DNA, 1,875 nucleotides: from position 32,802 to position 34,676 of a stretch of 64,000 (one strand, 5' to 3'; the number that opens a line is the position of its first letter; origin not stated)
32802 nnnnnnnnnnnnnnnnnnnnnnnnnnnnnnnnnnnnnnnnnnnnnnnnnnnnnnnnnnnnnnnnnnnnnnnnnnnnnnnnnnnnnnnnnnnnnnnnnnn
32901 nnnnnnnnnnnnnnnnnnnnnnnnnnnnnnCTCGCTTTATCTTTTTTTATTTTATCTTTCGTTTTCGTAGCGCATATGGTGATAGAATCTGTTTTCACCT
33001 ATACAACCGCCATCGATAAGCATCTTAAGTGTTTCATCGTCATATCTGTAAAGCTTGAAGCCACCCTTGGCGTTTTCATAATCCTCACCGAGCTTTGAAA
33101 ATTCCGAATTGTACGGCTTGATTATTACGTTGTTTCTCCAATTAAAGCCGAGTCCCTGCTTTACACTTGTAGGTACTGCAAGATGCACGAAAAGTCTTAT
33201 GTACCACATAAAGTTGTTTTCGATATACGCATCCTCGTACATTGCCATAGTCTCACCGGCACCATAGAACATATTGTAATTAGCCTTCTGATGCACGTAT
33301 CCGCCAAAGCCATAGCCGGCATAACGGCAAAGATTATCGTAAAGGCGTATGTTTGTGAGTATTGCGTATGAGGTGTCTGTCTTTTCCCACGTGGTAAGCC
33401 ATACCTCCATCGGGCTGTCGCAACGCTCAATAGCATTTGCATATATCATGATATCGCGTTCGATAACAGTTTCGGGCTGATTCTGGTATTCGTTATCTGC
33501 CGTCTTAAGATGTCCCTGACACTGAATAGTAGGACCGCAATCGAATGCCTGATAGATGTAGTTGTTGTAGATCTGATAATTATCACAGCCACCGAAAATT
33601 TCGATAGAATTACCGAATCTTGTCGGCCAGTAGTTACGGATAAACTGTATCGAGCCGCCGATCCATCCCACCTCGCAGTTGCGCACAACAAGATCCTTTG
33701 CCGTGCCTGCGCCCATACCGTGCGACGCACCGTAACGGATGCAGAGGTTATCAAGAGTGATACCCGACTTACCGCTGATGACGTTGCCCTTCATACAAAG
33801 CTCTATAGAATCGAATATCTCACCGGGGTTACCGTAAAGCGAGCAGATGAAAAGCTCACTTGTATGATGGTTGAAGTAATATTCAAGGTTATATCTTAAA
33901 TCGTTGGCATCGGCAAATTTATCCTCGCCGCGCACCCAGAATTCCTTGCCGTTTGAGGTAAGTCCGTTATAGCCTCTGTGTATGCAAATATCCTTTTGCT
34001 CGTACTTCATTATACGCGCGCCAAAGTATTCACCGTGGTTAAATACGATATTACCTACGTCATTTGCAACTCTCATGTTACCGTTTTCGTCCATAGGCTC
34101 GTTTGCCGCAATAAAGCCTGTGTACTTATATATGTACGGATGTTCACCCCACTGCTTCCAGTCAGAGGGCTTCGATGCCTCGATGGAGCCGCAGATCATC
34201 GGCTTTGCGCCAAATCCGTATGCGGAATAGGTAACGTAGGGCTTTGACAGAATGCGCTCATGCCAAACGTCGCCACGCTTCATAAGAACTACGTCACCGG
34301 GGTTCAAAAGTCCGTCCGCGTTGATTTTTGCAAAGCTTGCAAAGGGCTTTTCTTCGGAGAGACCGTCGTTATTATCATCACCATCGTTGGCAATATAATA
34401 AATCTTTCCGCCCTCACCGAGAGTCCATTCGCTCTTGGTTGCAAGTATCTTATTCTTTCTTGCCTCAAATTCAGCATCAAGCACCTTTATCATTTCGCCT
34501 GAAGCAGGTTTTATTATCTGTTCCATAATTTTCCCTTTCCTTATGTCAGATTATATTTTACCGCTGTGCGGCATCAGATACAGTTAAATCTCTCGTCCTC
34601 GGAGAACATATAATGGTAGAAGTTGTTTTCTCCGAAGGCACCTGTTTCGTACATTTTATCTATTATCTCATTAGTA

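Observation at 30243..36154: The same beta-helix core occurs in four localisation formats within one locus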

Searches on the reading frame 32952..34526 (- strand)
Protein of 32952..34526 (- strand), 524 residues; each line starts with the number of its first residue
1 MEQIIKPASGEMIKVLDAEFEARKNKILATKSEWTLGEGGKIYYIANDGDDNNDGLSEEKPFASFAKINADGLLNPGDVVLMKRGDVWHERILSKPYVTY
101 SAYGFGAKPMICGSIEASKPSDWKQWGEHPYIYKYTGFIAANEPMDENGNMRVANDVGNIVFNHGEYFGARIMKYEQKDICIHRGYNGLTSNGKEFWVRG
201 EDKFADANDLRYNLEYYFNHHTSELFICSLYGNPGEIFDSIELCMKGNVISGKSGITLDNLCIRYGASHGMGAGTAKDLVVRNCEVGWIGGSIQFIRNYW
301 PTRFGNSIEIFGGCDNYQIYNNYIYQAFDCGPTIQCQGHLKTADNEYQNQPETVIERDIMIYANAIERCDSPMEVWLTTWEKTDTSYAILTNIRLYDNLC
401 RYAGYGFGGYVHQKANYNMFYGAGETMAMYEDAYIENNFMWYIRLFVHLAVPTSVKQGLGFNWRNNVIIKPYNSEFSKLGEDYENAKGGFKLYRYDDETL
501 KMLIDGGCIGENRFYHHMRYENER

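Call 5: search_protein_families(library=pfam, proteins=[window:32952-34526:-], max_evalue=0.01)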
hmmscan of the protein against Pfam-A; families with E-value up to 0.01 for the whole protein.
window:32952-34526:- (524 aa): 0 families

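Call 9: search_solved_structures(query=window:32952-34526:-, max_evalue=1, show_alignments=1)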
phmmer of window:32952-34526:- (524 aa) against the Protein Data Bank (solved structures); distinct sequences matched with E-value up to 1: 3.
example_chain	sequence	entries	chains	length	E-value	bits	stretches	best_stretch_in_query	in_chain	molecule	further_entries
7v6m_A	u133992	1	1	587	5.2e-09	38.3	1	40-112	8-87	Fibronectin type III domain-containing protein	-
7ar9_y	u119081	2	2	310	0.13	13.9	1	241-318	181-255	CA2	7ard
4c8x_A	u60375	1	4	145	0.24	13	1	275-351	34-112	CELLULOSE 1,4-BETA-CELLOBIOSIDASE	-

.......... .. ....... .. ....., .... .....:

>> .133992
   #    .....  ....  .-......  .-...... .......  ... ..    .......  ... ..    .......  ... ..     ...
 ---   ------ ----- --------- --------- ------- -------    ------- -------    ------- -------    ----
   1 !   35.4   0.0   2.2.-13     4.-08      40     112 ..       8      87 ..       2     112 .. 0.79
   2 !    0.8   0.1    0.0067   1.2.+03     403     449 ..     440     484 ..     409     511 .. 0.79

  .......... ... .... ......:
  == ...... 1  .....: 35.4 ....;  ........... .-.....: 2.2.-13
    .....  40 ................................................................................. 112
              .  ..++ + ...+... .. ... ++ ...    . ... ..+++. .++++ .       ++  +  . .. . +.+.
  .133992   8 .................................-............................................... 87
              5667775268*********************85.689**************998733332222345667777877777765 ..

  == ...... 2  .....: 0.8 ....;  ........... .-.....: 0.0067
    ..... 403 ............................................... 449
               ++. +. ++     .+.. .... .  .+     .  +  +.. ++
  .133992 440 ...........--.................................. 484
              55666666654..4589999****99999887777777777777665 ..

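Call 10: search_protein_families(library=ncbifam, proteins=[window:32952-34526:-], max_evalue=0.01)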
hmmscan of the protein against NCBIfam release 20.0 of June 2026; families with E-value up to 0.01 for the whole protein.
window:32952-34526:- (524 aa): 1 family
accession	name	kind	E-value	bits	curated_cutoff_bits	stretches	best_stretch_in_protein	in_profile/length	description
NF047897.1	LctobiosidLnbX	equivalog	2.7e-05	22.2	2500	1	39-93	42-98/1498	lacto-N-biosidase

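Call 12: find_homologous_proteins(query=window:32952-34526:-, max_evalue=0.00001)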
Query window:32952-34526:- (524 aa): 147 proteins with E <= 0.00001 among 4109 candidates; the best 120 are listed.
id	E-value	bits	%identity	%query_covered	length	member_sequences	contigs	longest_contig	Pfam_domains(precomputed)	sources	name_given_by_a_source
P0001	0.0e+0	1115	89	100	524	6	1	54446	-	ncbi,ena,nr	ncbi:MAG: hypothetical protein IJ391_08225 [Clostridia bacterium]|nr:hypothetical protein [Clostridi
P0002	0.0e+0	1033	82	100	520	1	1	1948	-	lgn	-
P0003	2.5e-298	1008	80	100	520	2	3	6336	-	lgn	-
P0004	2.3e-292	989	80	100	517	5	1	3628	-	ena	-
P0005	9.0e-271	917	74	100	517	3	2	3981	-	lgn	-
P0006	9.6e-265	897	73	100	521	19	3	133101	-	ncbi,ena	-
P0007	3.1e-262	889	72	100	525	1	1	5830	-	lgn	-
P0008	8.0e-246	835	68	100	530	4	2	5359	-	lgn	-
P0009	5.8e-237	806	67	100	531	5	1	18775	-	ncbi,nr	ncbi:MAG: hypothetical protein J6V93_02280 [Clostridia bacterium]|nr:hypothetical protein [Clostridi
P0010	8.5e-231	785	65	100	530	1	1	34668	-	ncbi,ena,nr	ncbi:MAG: hypothetical protein IJ391_09545 [Clostridia bacterium]|nr:hypothetical protein [Clostridi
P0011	1.9e-211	721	62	100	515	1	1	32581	-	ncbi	-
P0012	7.0e-203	693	57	99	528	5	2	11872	-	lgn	-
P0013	4.8e-183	628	55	99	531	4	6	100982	-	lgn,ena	-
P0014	4.3e-178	611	55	100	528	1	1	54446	PF13229.13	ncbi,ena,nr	ncbi:MAG: right-handed parallel beta-helix repeat-containing protein [Clostridia bacterium]|nr:right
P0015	3.4e-164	565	51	98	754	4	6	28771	-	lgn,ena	-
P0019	4.8e-137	476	44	97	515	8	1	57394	-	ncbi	-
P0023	6.6e-128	446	44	98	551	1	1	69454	-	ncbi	-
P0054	6.3e-56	208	32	92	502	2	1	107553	-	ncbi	-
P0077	2.6e-44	170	32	77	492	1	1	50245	PF13229.13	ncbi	-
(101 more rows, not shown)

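Call 19: search_protein_representatives(protein=window:32952-34526:-)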
Query: 524 residues. Proteins with E-value up to 0.001 (for the whole library): 4172; up to 1e-10: 1616; up to 1e-30: 427. The best 150 are listed.
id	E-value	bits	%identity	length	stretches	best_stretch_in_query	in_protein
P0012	2.2e-203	693.1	58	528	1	1-521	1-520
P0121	5.0e-160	550.0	54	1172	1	5-518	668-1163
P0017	1.6e-155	535.2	52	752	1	3-516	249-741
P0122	3.6e-134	464.7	48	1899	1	8-516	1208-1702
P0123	1.4e-131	456.2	46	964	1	6-517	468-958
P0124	2.2e-128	445.6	47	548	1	14-516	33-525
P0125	6.2e-128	444.1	48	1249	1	5-518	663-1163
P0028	1.6e-119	416.4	46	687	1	9-513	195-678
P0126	1.7e-119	416.2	44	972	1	11-517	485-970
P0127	3.4e-115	402.1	44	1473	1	6-517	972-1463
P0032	7.2e-114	397.7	47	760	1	12-516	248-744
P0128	1.9e-109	383.1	44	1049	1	7-516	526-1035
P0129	1.6e-104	366.9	43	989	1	10-522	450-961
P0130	1.9e-98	346.8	40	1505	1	5-516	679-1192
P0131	1.4e-97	344.0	40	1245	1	4-516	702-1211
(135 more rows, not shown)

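Call 20: predict_structure(alignment_id=A1)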
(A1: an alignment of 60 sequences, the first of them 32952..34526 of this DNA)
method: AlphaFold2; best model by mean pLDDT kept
length: 524 residues; sequences in the alignment: 60
mean_pLDDT: 94.2   pTM: 0.94
mean pLDDT of the five models: 94.2, 94.2, 94.1, 93.7, 93.3
residues with pLDDT >= 90: 442; 70-90: 72; 50-70: 10; < 50: 0
segments of 3 or more residues with pLDDT < 50: none
pLDDT, mean of each block of 10 residues (from residue 1): 90 98 98 95 98 98 98 97 98 98 97 98 96 97 96 97 97 95 90 92 96 97 97 98 98 98 98 97 98 96 96 95 97 90 70 91 98 91 88 98 94 89 87 96 94 87 96 94 88 96 93 90 65
secondary structure, 60 per line:
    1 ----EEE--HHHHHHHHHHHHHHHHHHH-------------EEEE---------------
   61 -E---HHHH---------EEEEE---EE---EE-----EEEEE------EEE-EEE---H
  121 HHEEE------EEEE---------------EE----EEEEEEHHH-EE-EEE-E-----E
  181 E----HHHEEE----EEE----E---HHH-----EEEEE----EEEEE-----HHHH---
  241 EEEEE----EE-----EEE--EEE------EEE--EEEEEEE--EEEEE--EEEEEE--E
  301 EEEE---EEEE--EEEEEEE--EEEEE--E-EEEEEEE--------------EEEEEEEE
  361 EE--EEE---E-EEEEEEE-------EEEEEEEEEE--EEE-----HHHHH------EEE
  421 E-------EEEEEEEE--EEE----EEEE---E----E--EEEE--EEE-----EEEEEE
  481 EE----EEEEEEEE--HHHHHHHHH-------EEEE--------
elements in order: E5-7 H10-28 E42-45 H66-69 E79-83 E99-103 E110-112 E114-116 E123-125 E132-135 E157-162 E170-172 E189-191 E196-198 E215-219 E224-228 H234-237 E241-245 E257-259 E262-264 E271-273 E276-282 E285-289 E292-297 E300-304 E308-311 E314-320 E323-327 E332-338 E353-362 E365-367 E373-379 E387-396 E399-401 H407-411 E418-421 E429-436 E439-441 E446-449 E461-464 E467-469 E475-482 E487-494 H497-505 E513-516

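Call 24: fold_search(model_id=the predicted structure, library=pdb)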
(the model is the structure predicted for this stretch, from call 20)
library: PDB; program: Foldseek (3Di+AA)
matches with E <= 10: 291; with E <= 0.001: 27
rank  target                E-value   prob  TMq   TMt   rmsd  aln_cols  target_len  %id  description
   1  3vst_A                8.7e-11  1.00  0.40  0.34  12.3       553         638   12  The complex structure of XylC with Tris (released 2013-02-27)
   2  5mqp_A                1.1e-08  1.00  0.42  0.37  12.6       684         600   12  Glycoside hydrolase BT_1002 (released 2017-04-05)
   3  5mqp_C                3.8e-08  1.00  0.48  0.43  10.5       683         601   10  Glycoside hydrolase BT_1002 (released 2017-04-05)
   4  5mqp_E                4.6e-08  1.00  0.45  0.40  12.5       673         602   10  Glycoside hydrolase BT_1002 (released 2017-04-05)
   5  5mqp_B                1.4e-07  1.00  0.43  0.38  11.7       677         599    9  Glycoside hydrolase BT_1002 (released 2017-04-05)
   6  5gqc_D                1.4e-07  1.00  0.27  0.24  14.5       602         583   13  Crystal structure of lacto-N-biosidase LnbX from Bifidobacterium longum subsp. longum, ligand-free form (released 2017-04-19)
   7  5gqc_A                2.1e-07  1.00  0.26  0.24  15.6       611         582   14  Crystal structure of lacto-N-biosidase LnbX from Bifidobacterium longum subsp. longum, ligand-free form (released 2017-04-19)
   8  6kqt_A                2.4e-07  1.00  0.41  0.35  11.0       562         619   12  Crystal Structure of GH136 lacto-N-biosidase from Eubacterium ramulus - native protein (released 2020-06-10)
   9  7v6m_A                2.7e-07  1.00  0.30  0.28  11.5       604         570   13  Crystal structure of lacto-N-biosidase TnX from Tynzenella nexilis, lacto-N-biose complex (released 2022-02-09)
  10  6kqs_A                3.7e-07  1.00  0.31  0.27  15.0       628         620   14  Crystal Structure of GH136 lacto-N-biosidase from Eubacterium ramulus - selenomethionine derivative (released 2020-06-10)
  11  7v6i_A                4.0e-07  1.00  0.28  0.25  13.9       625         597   12  Crystal structure of lacto-N-biosidase BsaX from Bifidobacterium saguini, lacto-N-biose complex (released 2022-02-09)
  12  4ru5_C                9.3e-06  0.93  0.14  0.13  20.9       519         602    9  Crystal Structure of the Pseudomonas phage phi297 tailspike gp61 (released 2015-11-18)
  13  9bev_A                1.1e-05  1.00  0.27  0.25  17.2       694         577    8  Structure of GH110A in complex with a lambda-carrageenan oligosaccharide (released 2025-08-27)
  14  4ru5_A                1.8e-05  0.84  0.13  0.11  20.4       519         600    9  Crystal Structure of the Pseudomonas phage phi297 tailspike gp61 (released 2015-11-18)
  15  7w1c_E                2.2e-05  0.82  0.14  0.12  19.1       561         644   10  Crystal structure of Klebsiella pneumoniae K1 capsule-specific polysaccharide lyase in a P1 crystal form (released 2022-05-18)
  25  5olq_A                4.6e-04  1.00  0.32  0.39  10.7       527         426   11  Rhamnogalacturonan lyase (released 2017-11-29)
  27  5olq_C                8.6e-04  1.00  0.36  0.44   9.4       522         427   10  Rhamnogalacturonan lyase (released 2017-11-29)
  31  1ru4                  2.1e-03  1.00  0.32  0.41   8.9       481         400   10  Crystal structure of pectate lyase Pel9A (released 2004-04-13)
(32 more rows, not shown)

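Call 25: find_encoding_contigs(protein=P0077, flank=10000, max_places=3)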
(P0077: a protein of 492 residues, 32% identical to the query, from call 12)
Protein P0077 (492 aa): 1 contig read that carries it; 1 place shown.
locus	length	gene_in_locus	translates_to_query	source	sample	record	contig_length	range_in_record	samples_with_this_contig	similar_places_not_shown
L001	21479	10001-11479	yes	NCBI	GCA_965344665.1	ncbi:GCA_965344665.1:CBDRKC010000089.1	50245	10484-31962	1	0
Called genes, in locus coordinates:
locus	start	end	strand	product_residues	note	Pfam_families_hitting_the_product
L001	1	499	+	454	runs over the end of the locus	PF09924:LPG_synthase_C, PF13527:Acetyltransf_9 (faint), PF00583:Acetyltransf_1, PF13673:Acetyltransf_10 (weak), PF13508:Acetyltransf_7, PF08445:FR47 (faint)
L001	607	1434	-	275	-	PF12833:HTH_18, PF00165:HTH_AraC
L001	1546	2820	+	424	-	PF01946:Thi4, PF00890:FAD_binding_2 (faint), PF01494:FAD_binding_3 (faint), PF03486:HI0933_like (weak), PF07992:Pyr_redox_2 (faint), PF12831:FAD_oxidored, PF13450:NAD_binding_8 (weak)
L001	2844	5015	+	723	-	PF00933:Glyco_hydro_3, PF01915:Glyco_hydro_3_C, PF14310:Fn3-like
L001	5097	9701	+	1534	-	PF17210:SdrD_B (faint), PF22904:NOMO1-like_2nd (faint), PF13620:CarboxypepD_reg (weak), PF13715:CarbopepD_reg_2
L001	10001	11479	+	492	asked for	PF13229:Beta_helix (weak)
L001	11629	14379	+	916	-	PF22666:Glyco_hydro_2_N2 (faint), PF00703:Glyco_hydro_2, PF02836:Glyco_hydro_2_C, PF16355:DUF4982, PF18565:Glyco_hydro2_C5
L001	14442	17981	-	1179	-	PF01855:POR_N, PF13484:Fer4_16 (faint), PF17147:PFOR_II, PF01558:POR, PF10371:EKR, PF00037:Fer4 (faint), PF12837:Fer4_6 (faint), PF12838:Fer4_7 (weak)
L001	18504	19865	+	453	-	PF10396:TrmE_N, PF12631:MnmE_helical, PF01926:MMR_HSR1, PF02421:FeoB_N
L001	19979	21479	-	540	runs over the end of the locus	PF00664:ABC_membrane, PF02463:SMC_N, PF00005:ABC_tran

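Call 26: find_encoding_contigs(protein=P0054, flank=10000, max_places=3)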
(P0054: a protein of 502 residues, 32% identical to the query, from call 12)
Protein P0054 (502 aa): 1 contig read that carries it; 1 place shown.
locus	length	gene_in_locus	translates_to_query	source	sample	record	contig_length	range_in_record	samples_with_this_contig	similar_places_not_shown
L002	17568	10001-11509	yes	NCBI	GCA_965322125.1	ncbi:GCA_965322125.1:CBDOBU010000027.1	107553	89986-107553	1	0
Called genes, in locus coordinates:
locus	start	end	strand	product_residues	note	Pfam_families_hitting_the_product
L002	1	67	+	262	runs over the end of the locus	PF04962:KduI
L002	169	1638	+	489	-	PF00370:FGGY_N, PF02782:FGGY_C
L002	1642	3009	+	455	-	PF01012:ETF, PF00766:ETF_alpha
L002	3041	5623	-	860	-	PF04542:Sigma70_r2, PF04545:Sigma70_r4 (weak), PF08281:Sigma70_r4_2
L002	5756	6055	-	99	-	PF01035:DNA_binding_1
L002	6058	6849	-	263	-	PF02311:AraC_binding (weak), PF00165:HTH_AraC, PF12833:HTH_18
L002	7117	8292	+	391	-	-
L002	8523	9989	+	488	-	PF00657:Lipase_GDSL, PF13472:Lipase_GDSL_2, PF02368:Big_2 (weak)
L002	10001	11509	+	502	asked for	-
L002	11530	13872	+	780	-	PF17996:CE2_N (faint), PF00395:SLH, PF00657:Lipase_GDSL, PF13472:Lipase_GDSL_2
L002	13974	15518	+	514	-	PF01554:MatE, PF01943:Polysacc_synt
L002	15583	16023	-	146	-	PF04463:2-thiour_desulf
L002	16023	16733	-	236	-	PF01522:Polysacc_deac_1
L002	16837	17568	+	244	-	?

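Call 27: find_encoding_contigs(protein=P0013, flank=10000, max_places=3)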
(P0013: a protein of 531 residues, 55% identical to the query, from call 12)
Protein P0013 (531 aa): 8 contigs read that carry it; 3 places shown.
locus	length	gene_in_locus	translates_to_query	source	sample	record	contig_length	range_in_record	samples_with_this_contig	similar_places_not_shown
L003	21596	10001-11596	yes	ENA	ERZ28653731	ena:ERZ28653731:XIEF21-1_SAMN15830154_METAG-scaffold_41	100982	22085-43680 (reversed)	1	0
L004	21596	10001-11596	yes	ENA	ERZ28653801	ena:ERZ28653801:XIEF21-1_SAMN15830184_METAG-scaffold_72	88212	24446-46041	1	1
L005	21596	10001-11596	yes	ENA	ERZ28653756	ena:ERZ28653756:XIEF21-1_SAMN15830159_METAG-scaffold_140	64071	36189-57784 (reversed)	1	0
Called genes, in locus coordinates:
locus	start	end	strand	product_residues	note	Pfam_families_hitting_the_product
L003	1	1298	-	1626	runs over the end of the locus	PF02368:Big_2 (weak), PF13472:Lipase_GDSL_2 (weak), PF00404:Dockerin_1 (weak)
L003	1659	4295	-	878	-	PF00395:SLH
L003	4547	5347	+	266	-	PF12833:HTH_18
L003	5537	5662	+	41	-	-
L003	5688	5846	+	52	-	-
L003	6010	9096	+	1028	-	PF02638:GHL10, PF01520:Amidase_3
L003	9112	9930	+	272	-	PF01408:GFO_IDH_MocA (weak)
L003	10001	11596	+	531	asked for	-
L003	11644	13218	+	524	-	-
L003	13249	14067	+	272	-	PF13412:HTH_24 (weak)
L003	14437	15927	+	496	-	-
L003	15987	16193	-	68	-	PF13443:HTH_26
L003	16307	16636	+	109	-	PF02481:DNA_processg_A (faint), PF12694:cpYpsA (faint)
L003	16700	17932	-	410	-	PF03952:Enolase_N, PF00113:Enolase_C, PF13378:MR_MLE_C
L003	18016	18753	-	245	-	PF01128:IspD, PF12804:NTP_transf_3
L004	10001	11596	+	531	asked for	-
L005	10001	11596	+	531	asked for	-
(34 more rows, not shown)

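Call 28: find_encoding_contigs(protein=P0023, flank=10000, max_places=3)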
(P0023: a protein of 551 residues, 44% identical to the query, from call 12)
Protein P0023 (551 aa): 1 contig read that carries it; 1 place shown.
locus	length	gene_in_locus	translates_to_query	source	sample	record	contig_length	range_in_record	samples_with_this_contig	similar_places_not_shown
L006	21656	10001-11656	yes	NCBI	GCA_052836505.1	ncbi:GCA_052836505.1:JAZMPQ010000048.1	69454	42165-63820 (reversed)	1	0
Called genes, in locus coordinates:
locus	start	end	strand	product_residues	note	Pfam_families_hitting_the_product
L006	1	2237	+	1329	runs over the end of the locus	PF00395:SLH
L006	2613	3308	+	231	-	-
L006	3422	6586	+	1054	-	PF00395:SLH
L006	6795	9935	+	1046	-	PF00395:SLH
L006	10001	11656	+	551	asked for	-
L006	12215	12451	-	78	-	PF13560:HTH_31 (weak), PF01381:HTH_3, PF04545:Sigma70_r4 (faint)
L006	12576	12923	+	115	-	-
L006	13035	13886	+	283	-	PF02195:ParB_N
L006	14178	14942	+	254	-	PF00142:Fer4_NifH (weak), PF01656:CbiA, PF02374:ArsA_ATPase (weak), PF06564:CBP_BcsQ (weak), PF09140:MipZ (weak), PF10609:ParA, PF13614:AAA_31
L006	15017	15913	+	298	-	PF02195:ParB_N, PF17762:HTH_ParB, PF23552:ParB_C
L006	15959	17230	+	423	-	PF02403:Seryl_tRNA_N, PF00587:tRNA-synt_2b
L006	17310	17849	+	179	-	-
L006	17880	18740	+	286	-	-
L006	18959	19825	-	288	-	-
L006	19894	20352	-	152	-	-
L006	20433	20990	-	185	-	PF08207:EFP_N, PF01132:EFP, PF09285:Elong-fact-P_C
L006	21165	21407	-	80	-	PF13560:HTH_31 (weak), PF12844:HTH_19 (weak), PF01381:HTH_3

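Call 29: find_encoding_contigs(protein=P0019, flank=10000, max_places=3)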
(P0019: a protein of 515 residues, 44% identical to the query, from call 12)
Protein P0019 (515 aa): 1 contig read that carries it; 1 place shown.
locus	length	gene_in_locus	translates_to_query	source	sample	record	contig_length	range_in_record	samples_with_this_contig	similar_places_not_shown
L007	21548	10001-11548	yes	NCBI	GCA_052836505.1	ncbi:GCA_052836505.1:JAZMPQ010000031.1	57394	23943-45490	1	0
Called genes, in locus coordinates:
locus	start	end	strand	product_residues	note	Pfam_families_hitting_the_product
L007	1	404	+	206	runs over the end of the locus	PF04079:SMC_ScpB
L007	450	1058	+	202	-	PF11167:DUF2953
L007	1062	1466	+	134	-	PF09579:Spore_YtfJ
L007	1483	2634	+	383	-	PF00768:Peptidase_S11, PF13354:Beta-lactamase2, PF07943:PBP5_C (weak)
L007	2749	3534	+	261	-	PF00702:Hydrolase, PF13344:Hydrolase_6, PF13419:HAD_2 (faint), PF13242:Hydrolase_like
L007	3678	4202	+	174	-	PF14317:YcxB (weak)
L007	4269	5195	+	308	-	PF20511:PMI_typeI_cat, PF07883:Cupin_2 (faint), PF21621:MPI_cupin_dom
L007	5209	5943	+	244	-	PF00849:PseudoU_synth_2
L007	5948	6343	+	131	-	-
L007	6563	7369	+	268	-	PF08769:Spo0A_C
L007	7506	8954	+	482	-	PF02557:VanY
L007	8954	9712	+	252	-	PF01128:IspD, PF12804:NTP_transf_3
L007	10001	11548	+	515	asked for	-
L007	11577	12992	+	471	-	PF00404:Dockerin_1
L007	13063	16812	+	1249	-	PF09479:Flg_new, PF00404:Dockerin_1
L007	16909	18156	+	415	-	PF03952:Enolase_N, PF00113:Enolase_C, PF13378:MR_MLE_C (weak)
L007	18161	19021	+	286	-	PF13489:Methyltransf_23, PF01209:Ubie_methyltran, PF05175:MTS (weak), PF07021:MetW, PF13847:Methyltransf_31, PF08241:Methyltransf_11, PF08242:Methyltransf_12, PF13649:Methyltransf_25, +1 more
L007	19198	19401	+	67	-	PF05339:DUF739 (weak), PF08667:BetR (weak)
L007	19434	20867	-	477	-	PF00324:AA_permease, PF13520:AA_permease_2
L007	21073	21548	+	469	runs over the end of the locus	PF00890:FAD_binding_2 (faint), PF01134:GIDA (faint), PF01266:DAO (faint), PF01494:FAD_binding_3 (faint), PF03486:HI0933_like (faint), PF07992:Pyr_redox_2 (weak), PF13738:Pyr_redox_3 (faint), PF21688:FAD-depend_C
